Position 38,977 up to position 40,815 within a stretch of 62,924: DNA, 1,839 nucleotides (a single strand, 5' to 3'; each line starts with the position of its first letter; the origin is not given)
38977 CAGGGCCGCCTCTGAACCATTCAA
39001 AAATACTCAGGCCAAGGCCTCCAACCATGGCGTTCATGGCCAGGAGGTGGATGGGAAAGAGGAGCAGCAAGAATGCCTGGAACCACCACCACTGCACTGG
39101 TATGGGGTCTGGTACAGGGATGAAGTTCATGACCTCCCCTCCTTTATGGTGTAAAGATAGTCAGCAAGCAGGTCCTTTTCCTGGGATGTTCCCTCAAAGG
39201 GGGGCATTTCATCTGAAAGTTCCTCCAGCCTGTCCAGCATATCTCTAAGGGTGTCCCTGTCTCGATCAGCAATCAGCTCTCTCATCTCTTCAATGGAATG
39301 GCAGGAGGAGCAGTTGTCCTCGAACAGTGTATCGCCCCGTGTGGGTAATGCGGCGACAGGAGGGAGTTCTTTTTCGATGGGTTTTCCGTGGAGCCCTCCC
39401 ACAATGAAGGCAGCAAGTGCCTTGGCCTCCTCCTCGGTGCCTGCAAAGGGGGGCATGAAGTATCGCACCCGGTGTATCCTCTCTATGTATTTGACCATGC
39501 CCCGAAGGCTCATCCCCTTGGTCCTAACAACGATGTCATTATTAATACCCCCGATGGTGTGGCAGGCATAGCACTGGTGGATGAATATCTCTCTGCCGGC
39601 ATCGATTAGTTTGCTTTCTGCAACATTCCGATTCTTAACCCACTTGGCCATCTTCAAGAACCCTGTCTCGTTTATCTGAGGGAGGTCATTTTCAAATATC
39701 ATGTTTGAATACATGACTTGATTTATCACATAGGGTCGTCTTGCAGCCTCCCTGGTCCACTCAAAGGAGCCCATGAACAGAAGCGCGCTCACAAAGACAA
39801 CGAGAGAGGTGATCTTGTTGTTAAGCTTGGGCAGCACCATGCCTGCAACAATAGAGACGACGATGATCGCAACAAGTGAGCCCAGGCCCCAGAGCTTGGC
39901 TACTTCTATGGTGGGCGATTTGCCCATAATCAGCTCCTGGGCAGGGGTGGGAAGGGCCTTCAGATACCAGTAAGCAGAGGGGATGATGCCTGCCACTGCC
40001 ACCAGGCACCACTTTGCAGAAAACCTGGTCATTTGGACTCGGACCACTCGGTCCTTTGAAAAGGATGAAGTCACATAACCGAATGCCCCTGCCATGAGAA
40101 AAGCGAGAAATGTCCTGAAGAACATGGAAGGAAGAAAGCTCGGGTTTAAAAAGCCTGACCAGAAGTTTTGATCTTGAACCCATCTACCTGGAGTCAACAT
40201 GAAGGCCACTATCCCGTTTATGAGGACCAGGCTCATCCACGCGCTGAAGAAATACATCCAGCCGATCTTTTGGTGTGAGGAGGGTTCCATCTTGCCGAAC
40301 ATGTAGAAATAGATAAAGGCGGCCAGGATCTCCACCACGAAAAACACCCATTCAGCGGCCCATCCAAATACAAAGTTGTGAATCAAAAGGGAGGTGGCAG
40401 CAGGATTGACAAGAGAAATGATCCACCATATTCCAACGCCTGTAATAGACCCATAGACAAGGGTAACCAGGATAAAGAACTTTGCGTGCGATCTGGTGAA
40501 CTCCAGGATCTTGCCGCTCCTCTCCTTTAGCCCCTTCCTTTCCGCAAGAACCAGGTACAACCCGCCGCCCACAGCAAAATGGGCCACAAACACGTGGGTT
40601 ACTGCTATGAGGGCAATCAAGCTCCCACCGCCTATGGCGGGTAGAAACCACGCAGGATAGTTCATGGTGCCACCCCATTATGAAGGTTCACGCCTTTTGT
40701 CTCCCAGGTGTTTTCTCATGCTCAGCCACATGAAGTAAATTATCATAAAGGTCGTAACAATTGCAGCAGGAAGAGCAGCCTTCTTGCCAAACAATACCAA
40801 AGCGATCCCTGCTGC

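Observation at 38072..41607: Cytochrome bd-superfamily oxidoreductase with a fused di-heme cytochrome c tail and apparently no quinol-side heme b558 site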

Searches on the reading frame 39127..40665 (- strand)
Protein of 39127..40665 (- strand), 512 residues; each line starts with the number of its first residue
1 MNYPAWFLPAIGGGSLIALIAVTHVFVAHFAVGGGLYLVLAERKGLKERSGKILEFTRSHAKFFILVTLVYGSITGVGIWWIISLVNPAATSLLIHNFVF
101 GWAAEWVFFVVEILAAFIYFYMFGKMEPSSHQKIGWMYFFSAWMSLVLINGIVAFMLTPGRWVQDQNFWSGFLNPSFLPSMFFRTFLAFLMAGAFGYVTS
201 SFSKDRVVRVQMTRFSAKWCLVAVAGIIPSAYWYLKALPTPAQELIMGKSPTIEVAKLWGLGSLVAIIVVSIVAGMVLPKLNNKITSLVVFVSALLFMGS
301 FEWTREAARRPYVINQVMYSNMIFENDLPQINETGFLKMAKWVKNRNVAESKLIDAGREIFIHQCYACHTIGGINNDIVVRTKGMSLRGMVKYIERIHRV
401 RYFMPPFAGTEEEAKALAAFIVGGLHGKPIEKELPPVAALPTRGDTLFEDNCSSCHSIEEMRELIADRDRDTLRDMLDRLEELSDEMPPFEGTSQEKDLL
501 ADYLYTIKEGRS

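Call 3: search_protein_families(library=pfam, proteins=[window:39127-40665:-], max_evalue=0.1)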
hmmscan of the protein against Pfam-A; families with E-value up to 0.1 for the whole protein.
window:39127-40665:- (512 aa): 5 families
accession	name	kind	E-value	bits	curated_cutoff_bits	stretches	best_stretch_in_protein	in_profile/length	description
PF13442.11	Cytochrome_CBB3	-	2.7e-16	60.1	27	2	354-421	3-68/68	Cytochrome C oxidase, cbb3-type, subunit III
PF00034.26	Cytochrom_C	-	1.5e-08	36.3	21.3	1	443-461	3-21/90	Cytochrome c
PF01654.22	Cyt_bd_oxida_I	-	1.2e-05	24.6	26.2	1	17-223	6-218/418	Cytochrome bd terminal oxidase subunit I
PF14495.11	Cytochrom_C550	-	0.0021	18.2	27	0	351-377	23-49/136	Cytochrome c-550 domain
PF02167.20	Cytochrom_C1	-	0.087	12.9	22.8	0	443-461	17-35/219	Cytochrome C1 family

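Call 4: search_protein_families(library=ncbifam, proteins=[window:39127-40665:-], max_evalue=0.1)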
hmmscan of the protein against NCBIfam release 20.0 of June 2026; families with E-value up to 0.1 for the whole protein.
window:39127-40665:- (512 aa): 13 families
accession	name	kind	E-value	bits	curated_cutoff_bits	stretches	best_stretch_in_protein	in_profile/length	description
NF045930.1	Cytc6PetJCyano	equivalog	5.6e-07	29.5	135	1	349-394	23-65/110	cytochrome c6 PetJ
NF050122.1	bc1_QcrC_actin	exception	2e-06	27.3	200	1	410-458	103-153/253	cytochrome bc1 complex diheme cytochrome c subunit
TIGR00782.1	ccoP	equivalog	4.2e-06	26.3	179.95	1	433-457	195-219/285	cytochrome-c oxidase, cbb3-type subunit III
NF040606.1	CytoC_perox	subfamily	0.00013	21.3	150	0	440-461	297-318/524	di-heme-cytochrome C peroxidase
NF040971.1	cytc_ExtS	equivalog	0.00026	20.3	100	1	346-458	70-189/262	selenite/tellurite reduction operon c-type cytochrome lipoprotein ExtS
TIGR04494.1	c550_PedF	equivalog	0.0016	18.4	122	0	329-409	22-113/133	cytochrome c-550 PedF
TIGR02603.1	CxxCH_TIGR02603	domain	0.0021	18.1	68.15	0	355-376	4-25/134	putative heme-binding domain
TIGR03045.1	PS_II_C550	equivalog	0.0085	15.8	177.75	0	351-375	48-72/159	photosystem II cytochrome c-550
NF052246.1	SorB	equivalog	0.02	15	93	0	438-459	14-35/80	SorB family sulfite dehydrogenase c-type cytochrome subunit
NF045773.1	cytochro_C550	exception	0.029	14.3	125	0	349-422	44-117/118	cytochrome c550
NF042915.1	MAB_1171c_fam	subfamily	0.032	13.3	100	1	84-288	42-237/362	MAB_1171c family putative transporter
TIGR03872.1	cytochrome_MoxG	equivalog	0.046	13.8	147.8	0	341-370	31-60/133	cytochrome c(L), periplasmic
TIGR03046.1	PS_II_psbV2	equivalog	0.098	12.3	148.35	0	442-456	58-72/157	photosystem II cytochrome PsbV2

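Call 5: search_solved_structures(query=window:39127-40665:-, max_evalue=10, show_alignments=3)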
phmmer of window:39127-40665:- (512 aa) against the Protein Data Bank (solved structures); distinct sequences matched with E-value up to 10: 11.
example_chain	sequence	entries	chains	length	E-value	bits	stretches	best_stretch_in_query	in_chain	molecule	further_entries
6tr1_A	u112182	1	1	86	0.28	13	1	357-422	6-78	Cytochrome c6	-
6tr1_C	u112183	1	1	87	0.29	13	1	357-422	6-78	Cytochrome c6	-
6tr1_E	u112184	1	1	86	0.32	12.9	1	357-422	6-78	Cytochrome c6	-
1c6s_A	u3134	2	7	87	0.33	12.8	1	357-422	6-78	CYTOCHROME C6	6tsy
2yev_B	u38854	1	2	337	0.52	12.2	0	436-459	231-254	CYTOCHROME C OXIDASE SUBUNIT 2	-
1ls9_A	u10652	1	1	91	0.82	11.5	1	351-395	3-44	CYTOCHROME C6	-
9g83_v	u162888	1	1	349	0.83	11.5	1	434-458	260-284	Cbb3-type cytochrome c oxidase subunit CcoP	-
2v08_A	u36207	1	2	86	0.99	11.2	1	356-422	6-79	CYTOCHROME C6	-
2ce0_A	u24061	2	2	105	1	11.2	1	354-404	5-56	CYTOCHROME C6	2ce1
1kib_A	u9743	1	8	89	1.3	10.8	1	355-396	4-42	cytochrome c6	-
1f1f_A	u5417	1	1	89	1.8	10.4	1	355-396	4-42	CYTOCHROME C6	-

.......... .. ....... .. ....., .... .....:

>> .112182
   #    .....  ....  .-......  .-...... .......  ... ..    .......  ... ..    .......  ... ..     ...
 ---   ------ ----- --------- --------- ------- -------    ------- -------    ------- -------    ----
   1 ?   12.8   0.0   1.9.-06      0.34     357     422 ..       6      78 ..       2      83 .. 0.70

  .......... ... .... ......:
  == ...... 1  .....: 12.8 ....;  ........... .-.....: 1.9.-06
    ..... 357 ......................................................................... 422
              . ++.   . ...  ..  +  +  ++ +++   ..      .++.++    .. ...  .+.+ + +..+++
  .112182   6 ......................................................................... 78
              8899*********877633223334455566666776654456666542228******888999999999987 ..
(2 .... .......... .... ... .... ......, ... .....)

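Call 9: find_homologous_proteins(query=window:39127-40665:-, max_evalue=0.00001)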
Query window:39127-40665:- (512 aa): 4856 proteins with E <= 0.00001 among 8000 candidates; the best 120 are listed.
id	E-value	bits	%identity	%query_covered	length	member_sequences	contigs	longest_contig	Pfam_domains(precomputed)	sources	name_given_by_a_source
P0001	0.0e+0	1123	99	97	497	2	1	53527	PF13442.12,PF00034.27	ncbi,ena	-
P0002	7.2e-246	835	62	99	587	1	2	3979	PF14495.12,PF13442.12,PF00034.27,PF01654.23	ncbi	-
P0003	5.8e-243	825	62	99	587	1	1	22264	PF13442.12,PF00034.27,PF01654.23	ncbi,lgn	-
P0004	3.8e-242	823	62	99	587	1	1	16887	PF14495.12,PF13442.12,PF00034.27,PF01654.23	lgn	-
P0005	1.2e-240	818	58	99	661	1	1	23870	PF14376.12,PF14495.12,PF13442.12,PF00034.27,PF01654.23,PF22113.2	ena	-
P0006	3.2e-240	816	62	99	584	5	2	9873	PF14495.12,PF13442.12,PF00034.27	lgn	-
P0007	3.5e-228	777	59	99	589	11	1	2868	PF14495.12,PF13442.12,PF00034.27,PF01654.23,PF22113.2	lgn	-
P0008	1.9e-227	774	58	99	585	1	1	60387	PF13442.12,PF00034.27,PF01654.23,PF22113.2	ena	-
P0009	4.0e-227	773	60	99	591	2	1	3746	PF14495.12,PF13442.12,PF00034.27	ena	-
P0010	4.4e-227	773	59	99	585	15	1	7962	PF14495.12,PF13442.12,PF00034.27,PF22113.2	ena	-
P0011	1.3e-226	771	57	98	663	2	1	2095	PF14495.12,PF02167.21,PF13442.12,PF00034.27,PF01654.23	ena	-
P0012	1.3e-226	771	60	99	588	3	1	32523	PF14495.12,PF13442.12,PF00034.27,PF01654.23,PF22113.2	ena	-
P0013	1.8e-226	771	59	99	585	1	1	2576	PF14495.12,PF13442.12,PF00034.27,PF22113.2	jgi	-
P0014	1.9e-226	771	59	99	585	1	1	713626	PF13442.12,PF00034.27,PF01654.23,PF22113.2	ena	-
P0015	2.7e-226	770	59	99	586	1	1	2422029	PF14495.12,PF13442.12,PF00034.27,PF01654.23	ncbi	-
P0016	5.0e-226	769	58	99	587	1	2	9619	PF13442.12,PF00034.27,PF01654.23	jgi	jgi:mono/diheme cytochrome c family protein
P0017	4.2e-225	766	58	99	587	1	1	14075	PF13442.12,PF00034.27,PF01654.23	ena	-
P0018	6.9e-225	766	57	99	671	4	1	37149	PF14495.12,PF13442.12,PF00034.27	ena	-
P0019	8.6e-225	765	60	99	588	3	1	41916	PF14495.12,PF13442.12,PF00034.27,PF01654.23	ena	-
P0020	1.1e-224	765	58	100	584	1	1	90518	PF14376.12,PF14495.12,PF13442.12,PF00034.27,PF01654.23,PF22113.2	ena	-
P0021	1.3e-224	765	57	99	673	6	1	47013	PF14495.12,PF02167.21,PF13442.12,PF00034.27,PF22113.2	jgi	jgi:mono/diheme cytochrome c family protein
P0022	2.0e-224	764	58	99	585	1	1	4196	PF13442.12,PF00034.27,PF01654.23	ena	-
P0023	9.9e-224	762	58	99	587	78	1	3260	PF14495.12,PF13442.12,PF00034.27,PF01654.23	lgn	-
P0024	1.3e-223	762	58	99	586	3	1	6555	PF14495.12,PF13442.12,PF00034.27,PF22113.2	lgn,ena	-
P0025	2.7e-223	760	58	99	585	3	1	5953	PF14495.12,PF13442.12,PF00034.27,PF01654.23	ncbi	-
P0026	2.8e-223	760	60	98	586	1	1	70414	PF14495.12,PF13442.12,PF00034.27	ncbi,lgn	ncbi:MAG: c-type cytochrome [Desulforhopalus sp.]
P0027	3.8e-223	760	59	99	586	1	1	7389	PF14495.12,PF13442.12,PF00034.27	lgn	-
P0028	4.6e-223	760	58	99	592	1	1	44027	PF14495.12,PF13442.12,PF00034.27,PF01654.23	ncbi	-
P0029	1.5e-222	758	59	99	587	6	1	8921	PF13442.12,PF00034.27,PF01654.23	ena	-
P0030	2.3e-222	757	58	99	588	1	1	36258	PF14495.12,PF13442.12,PF00034.27,PF01654.23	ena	-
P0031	7.2e-222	756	58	99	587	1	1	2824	PF14495.12,PF13442.12,PF00034.27,PF22113.2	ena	-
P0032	9.8e-222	755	59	99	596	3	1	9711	PF14495.12,PF13442.12,PF00034.27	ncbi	ncbi:MAG: c-type cytochrome [Desulforhopalus sp.]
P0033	1.0e-221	755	59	99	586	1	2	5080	PF14495.12,PF13442.12,PF00034.27,PF01654.23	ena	-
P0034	1.1e-221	755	59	98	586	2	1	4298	PF13442.12,PF00034.27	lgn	-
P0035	1.5e-221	755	59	99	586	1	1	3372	PF14495.12,PF13442.12,PF00034.27,PF01654.23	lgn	-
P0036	3.0e-221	754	57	100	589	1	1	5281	PF14495.12,PF13442.12,PF00034.27,PF01654.23,PF22113.2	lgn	-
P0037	1.2e-220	752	59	99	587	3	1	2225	PF14495.12,PF13442.12,PF00034.27,PF01654.23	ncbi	-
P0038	1.5e-220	751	58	99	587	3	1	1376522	PF14495.12,PF13442.12,PF00034.27,PF01654.23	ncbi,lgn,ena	-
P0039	1.6e-220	751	58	99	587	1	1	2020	PF14495.12,PF13442.12,PF00034.27,PF01654.23,PF22113.2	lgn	-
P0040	2.2e-220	751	62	100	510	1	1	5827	PF13442.12,PF00034.27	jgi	-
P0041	2.3e-220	751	57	100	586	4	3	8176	PF14495.12,PF13442.12,PF00034.27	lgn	-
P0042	2.6e-220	751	58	98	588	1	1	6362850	PF14495.12,PF13442.12,PF00034.27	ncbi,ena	-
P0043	6.6e-220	749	57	100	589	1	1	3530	PF13442.12,PF00034.27,PF01654.23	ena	-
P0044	7.0e-220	749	57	99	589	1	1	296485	PF13442.12,PF00034.27,PF01654.23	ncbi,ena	-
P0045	8.7e-220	749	57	99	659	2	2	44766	PF13442.12,PF00034.27,PF01654.23,PF22113.2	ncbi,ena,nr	ncbi:MAG: hypothetical protein C0621_07485 [Desulfuromonas sp.]|nr:MAG: hypothetical protein C0621_0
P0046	1.4e-219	748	57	99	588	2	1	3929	PF13442.12,PF00034.27,PF01654.23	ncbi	-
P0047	1.7e-219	748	59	98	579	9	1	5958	PF14495.12,PF13442.12,PF00034.27,PF01654.23,PF22113.2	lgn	-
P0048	1.9e-219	748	58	99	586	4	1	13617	PF14495.12,PF13442.12,PF00034.27,PF22113.2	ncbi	-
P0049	2.4e-219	747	57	99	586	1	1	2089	PF13442.12,PF00034.27,PF01654.23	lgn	-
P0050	2.6e-219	747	58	98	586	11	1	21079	PF14495.12,PF13442.12,PF00034.27,PF01654.23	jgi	jgi:mono/diheme cytochrome c family protein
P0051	3.2e-219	747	59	99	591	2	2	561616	PF13442.12,PF00034.27,PF01654.23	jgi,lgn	-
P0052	4.6e-219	746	58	98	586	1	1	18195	PF14495.12,PF13442.12,PF00034.27,PF22113.2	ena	-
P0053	5.0e-219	746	58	100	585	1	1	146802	PF13442.12,PF00034.27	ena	-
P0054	6.3e-219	746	59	100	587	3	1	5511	PF13442.12,PF00034.27,PF01654.23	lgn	-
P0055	7.6e-219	746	57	100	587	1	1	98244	PF13442.12,PF00034.27,PF01654.23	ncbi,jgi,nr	ncbi:MAG: hypothetical protein GXO69_05460 [Acidobacteria bacterium]|nr:hypothetical protein [Acidob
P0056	7.7e-219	746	57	99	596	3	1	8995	PF13442.12,PF00034.27,PF01654.23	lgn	-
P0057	8.5e-219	746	59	99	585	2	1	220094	PF14495.12,PF13442.12,PF00034.27,PF01654.23,PF22113.2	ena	-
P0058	1.1e-218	745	60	99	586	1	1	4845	PF13442.12,PF00034.27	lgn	-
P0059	1.4e-218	745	57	98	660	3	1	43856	PF14495.12,PF13442.12,PF00034.27,PF01654.23,PF22113.2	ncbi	-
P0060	1.5e-218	745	59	99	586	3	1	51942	PF14495.12,PF13442.12,PF00034.27,PF01654.23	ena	-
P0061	1.7e-218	745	58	99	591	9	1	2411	PF13442.12,PF00034.27,PF01654.23,PF22113.2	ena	-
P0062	2.0e-218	744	58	98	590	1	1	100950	PF13442.12,PF00034.27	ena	-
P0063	2.6e-218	744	57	98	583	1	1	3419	PF14495.12,PF13442.12,PF00034.27,PF01654.23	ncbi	-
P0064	5.0e-218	743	58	99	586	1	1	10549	PF13442.12,PF00034.27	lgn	-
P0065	5.1e-218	743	58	99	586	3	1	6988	PF14495.12,PF13442.12,PF00034.27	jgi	jgi:mono/diheme cytochrome c family protein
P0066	6.7e-218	743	58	99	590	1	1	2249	PF14495.12,PF13442.12,PF00034.27,PF01654.23,PF22113.2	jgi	jgi:mono/diheme cytochrome c family protein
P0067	7.6e-218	742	58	98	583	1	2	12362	PF14495.12,PF13442.12,PF00034.27,PF01654.23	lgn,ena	-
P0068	8.8e-218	742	58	99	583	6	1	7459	PF14495.12,PF13442.12,PF00034.27,PF01654.23,PF22113.2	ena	-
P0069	1.3e-217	742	57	99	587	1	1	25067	PF14495.12,PF13442.12,PF00034.27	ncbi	-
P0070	1.5e-217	742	56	99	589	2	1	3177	PF14495.12,PF13442.12,PF00034.27,PF01654.23,PF22113.2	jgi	-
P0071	1.5e-217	741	59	98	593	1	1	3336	PF14495.12,PF13442.12,PF00034.27,PF22113.2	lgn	-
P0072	1.6e-217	741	58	98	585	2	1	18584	PF14495.12,PF13442.12,PF00034.27,PF22113.2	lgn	-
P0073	3.7e-217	740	59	99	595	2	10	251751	PF13442.12,PF00034.27,PF01654.23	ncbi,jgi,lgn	jgi:mono/diheme cytochrome c family protein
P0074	4.4e-217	740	58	99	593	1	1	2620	PF14495.12,PF13442.12,PF00034.27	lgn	-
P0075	5.1e-217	740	57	98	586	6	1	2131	PF13442.12,PF00034.27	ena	-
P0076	6.1e-217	739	58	99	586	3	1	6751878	PF13442.12,PF00034.27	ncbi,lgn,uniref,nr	ncbi:cytochrome c [Desulfosediminicola flagellatus]|uniref:cytochrome c n=1 Tax=Desulfosediminicola 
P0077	7.9e-217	739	57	98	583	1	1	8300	PF14495.12,PF13442.12,PF00034.27,PF01654.23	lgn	-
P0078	9.4e-217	739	58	98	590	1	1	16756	PF14495.12,PF13442.12,PF00034.27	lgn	-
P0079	9.6e-217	739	56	99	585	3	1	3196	PF14495.12,PF13442.12,PF00034.27,PF01654.23,PF22113.2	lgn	-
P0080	1.4e-216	738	59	98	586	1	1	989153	PF14495.12,PF13442.12,PF00034.27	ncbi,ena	-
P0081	1.5e-216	738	57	99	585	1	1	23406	PF14495.12,PF13442.12,PF00034.27,PF01654.23,PF22113.2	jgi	-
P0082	1.6e-216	738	57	100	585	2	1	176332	PF14495.12,PF13442.12,PF00034.27,PF01654.23,PF22113.2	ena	-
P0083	1.7e-216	738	57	99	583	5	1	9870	PF14495.12,PF13442.12,PF00034.27,PF01654.23,PF22113.2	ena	-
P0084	1.7e-216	738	58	98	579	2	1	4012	PF14495.12,PF13442.12,PF00034.27,PF01654.23,PF22113.2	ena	-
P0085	1.8e-216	738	57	99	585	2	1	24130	PF14495.12,PF13442.12,PF00034.27,PF01654.23,PF22113.2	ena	-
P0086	2.2e-216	738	58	98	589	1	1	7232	PF13442.12,PF00034.27,PF01654.23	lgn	-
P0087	2.7e-216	737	58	99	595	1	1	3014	PF13442.12,PF00034.27,PF01654.23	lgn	-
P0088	5.7e-216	736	58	99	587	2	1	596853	PF14495.12,PF13442.12,PF00034.27,PF01654.23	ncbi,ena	-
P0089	7.6e-216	736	58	100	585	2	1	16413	PF14495.12,PF13442.12,PF00034.27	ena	-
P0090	8.5e-216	736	57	98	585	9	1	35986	PF14495.12,PF13442.12,PF00034.27,PF22113.2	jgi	jgi:mono/diheme cytochrome c family protein/cytochrome bd-type quinol oxidase subunit 1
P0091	1.4e-215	735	57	100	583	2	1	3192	PF14495.12,PF13442.12,PF00034.27,PF01654.23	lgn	-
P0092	1.8e-215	735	55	99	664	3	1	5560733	PF14495.12,PF13442.12,PF00034.27,PF01654.23,PF22113.2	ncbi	-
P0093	2.2e-215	734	57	99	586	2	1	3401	PF14495.12,PF13442.12,PF00034.27,PF01654.23,PF22113.2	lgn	-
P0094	3.4e-215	734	56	99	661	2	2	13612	PF14376.12,PF13442.12,PF00034.27,PF01654.23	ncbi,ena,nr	ncbi:MAG: hypothetical protein D6B25_09745 [Desulfobulbaceae bacterium]|nr:MAG: hypothetical protein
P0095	3.6e-215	734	58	99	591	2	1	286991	PF14495.12,PF13442.12,PF00034.27,PF01654.23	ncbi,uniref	ncbi:c-type cytochrome [Desulfosediminicola sp.]|uniref:c-type cytochrome n=1 Tax=Desulfosediminicol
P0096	4.9e-215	733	56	99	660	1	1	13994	PF14495.12,PF13442.12,PF00034.27,PF01654.23,PF22113.2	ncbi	-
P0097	6.9e-215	733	58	99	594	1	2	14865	PF14495.12,PF13442.12,PF00034.27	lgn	-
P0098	9.3e-215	732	58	99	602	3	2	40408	PF14495.12,PF13442.12,PF00034.27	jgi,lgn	jgi:mono/diheme cytochrome c family protein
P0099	1.1e-214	732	58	98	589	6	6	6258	PF13442.12,PF00034.27,PF22113.2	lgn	-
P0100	1.2e-214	732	59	99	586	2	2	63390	PF13442.12,PF00034.27,PF22113.2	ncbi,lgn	-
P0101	1.3e-214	732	56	99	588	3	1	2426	PF14495.12,PF13442.12,PF00034.27,PF01654.23,PF22113.2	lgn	-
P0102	1.7e-214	731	57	99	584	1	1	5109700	PF14495.12,PF13442.12,PF00034.27,PF01654.23,PF22113.2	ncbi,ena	-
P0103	2.2e-214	731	58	99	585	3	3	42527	PF13442.12,PF00034.27,PF01654.23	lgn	-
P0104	4.5e-214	730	56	100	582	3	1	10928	PF14495.12,PF13442.12,PF00034.27,PF01654.23,PF22113.2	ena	-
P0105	5.2e-214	730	59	99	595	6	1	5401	PF13442.12,PF00034.27,PF01654.23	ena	-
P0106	7.3e-214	729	56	98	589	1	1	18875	PF13442.12,PF00034.27,PF01654.23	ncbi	-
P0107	8.8e-214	729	58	99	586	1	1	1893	PF13442.12,PF00034.27,PF22113.2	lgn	-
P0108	1.3e-213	729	57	100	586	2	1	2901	PF14495.12,PF13442.12,PF00034.27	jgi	-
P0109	1.5e-213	728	58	99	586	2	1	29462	PF13442.12,PF00034.27,PF01654.23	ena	-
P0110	2.3e-213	728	57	99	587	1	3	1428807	PF13442.12,PF00034.27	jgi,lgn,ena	-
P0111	3.0e-213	727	57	97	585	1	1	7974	PF14495.12,PF13442.12,PF00034.27,PF01654.23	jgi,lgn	jgi:mono/diheme cytochrome c family protein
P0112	3.8e-213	727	57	99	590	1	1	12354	PF14495.12,PF13442.12,PF00034.27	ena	-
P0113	4.5e-213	727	58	99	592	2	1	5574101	PF13442.12,PF00034.27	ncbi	ncbi:c-type cytochrome [Desulforhopalus sp. 52FAK]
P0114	4.5e-213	727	57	98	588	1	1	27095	PF14495.12,PF13442.12,PF00034.27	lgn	-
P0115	7.2e-213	726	57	99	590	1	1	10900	PF14495.12,PF13442.12,PF00034.27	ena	-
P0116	8.8e-213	726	57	98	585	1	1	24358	PF13442.12,PF00034.27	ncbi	-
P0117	9.4e-213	726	56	99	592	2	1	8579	PF13442.12,PF00034.27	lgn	-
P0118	1.0e-212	726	57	99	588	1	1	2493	PF13442.12,PF00034.27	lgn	-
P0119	2.2e-212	724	58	99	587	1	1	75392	PF13442.12,PF00034.27,PF01654.23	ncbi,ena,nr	ncbi:MAG: cytochrome C [Desulfobulbaceae bacterium]|nr:MAG: cytochrome C [Desulfobulbaceae bacterium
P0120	2.5e-212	724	57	98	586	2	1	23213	PF14495.12,PF13442.12,PF00034.27,PF22113.2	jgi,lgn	jgi:mono/diheme cytochrome c family protein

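Call 26: find_encoding_contigs(protein=P0001, flank=10000, max_places=3)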
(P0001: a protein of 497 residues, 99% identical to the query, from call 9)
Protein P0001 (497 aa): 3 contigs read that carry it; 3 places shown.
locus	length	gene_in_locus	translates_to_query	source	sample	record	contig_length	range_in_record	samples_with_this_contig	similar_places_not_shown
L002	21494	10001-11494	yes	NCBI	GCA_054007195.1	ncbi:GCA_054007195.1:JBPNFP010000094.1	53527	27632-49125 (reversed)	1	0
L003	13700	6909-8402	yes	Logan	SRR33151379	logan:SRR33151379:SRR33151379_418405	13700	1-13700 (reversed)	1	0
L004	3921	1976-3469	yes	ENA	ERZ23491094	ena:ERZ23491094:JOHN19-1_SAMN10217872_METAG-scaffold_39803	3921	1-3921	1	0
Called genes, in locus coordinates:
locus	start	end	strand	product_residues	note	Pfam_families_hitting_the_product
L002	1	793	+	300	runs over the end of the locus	PF13495:Phage_int_SAM_4 (weak), PF02899:Phage_int_SAM_1, PF00589:Phage_integrase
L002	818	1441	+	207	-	-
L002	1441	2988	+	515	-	PF08448:PAS_4, PF13426:PAS_9, PF00989:PAS, PF08448:PAS_4, PF13188:PAS_8, PF13426:PAS_9, PF00512:HisKA, PF02518:HATPase_c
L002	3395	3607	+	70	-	-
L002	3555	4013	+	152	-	PF09970:DUF2204 (weak), PF19502:DUF6036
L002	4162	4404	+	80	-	-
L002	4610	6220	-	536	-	-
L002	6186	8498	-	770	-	PF01789:PsbP (faint)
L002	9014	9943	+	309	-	-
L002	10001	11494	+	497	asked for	PF00034:Cytochrom_C (faint), PF13442:Cytochrome_CBB3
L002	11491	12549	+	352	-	-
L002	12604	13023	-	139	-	PF02085:Cytochrom_CIII, PF14522:Cytochrome_C7 (faint)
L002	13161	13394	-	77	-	PF01455:HupF_HypC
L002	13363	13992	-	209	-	PF01750:HycI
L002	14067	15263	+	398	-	PF02646:RmuC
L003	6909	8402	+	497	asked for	PF00034:Cytochrom_C (faint), PF13442:Cytochrome_CBB3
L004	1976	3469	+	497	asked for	PF00034:Cytochrom_C (faint), PF13442:Cytochrome_CBB3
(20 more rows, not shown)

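Call 35: find_encoding_contigs(protein=P0076, flank=6000, max_places=1)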
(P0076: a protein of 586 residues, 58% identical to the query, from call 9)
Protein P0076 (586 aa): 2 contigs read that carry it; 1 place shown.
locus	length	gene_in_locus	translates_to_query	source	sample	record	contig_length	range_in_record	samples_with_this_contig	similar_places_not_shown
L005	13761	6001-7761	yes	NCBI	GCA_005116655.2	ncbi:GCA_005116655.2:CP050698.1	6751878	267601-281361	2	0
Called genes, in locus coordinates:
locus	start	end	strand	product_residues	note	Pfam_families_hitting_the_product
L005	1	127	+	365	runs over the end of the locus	PF00158:Sigma54_activat, PF14532:Sigma54_activ_2, PF07728:AAA_5 (weak), PF25601:AAA_lid_14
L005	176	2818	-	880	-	PF00672:HAMP, PF00989:PAS (weak), PF13188:PAS_8 (weak), PF13426:PAS_9, PF00512:HisKA (weak), PF02518:HATPase_c, PF00072:Response_reg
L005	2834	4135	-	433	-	PF01547:SBP_bac_1, PF13416:SBP_bac_8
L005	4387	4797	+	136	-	PF01592:NifU_N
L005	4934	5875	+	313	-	PF01565:FAD_binding_4, PF02873:MurB_C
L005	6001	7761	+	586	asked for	PF00034:Cytochrom_C (weak), PF13442:Cytochrome_CBB3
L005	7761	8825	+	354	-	-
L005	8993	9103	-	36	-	-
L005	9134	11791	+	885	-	PF28598:PDH_E1_N, PF00456:Transketolase_N, PF17831:PDH_E1_M, PF22613:Transketolase_C_1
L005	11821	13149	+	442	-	-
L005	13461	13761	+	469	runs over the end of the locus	PF00890:FAD_binding_2 (weak), PF01134:GIDA (faint), PF07992:Pyr_redox_2, PF12831:FAD_oxidored, PF13450:NAD_binding_8 (weak), PF13738:Pyr_redox_3, PF00070:Pyr_redox, PF02852:Pyr_redox_dim, +3 more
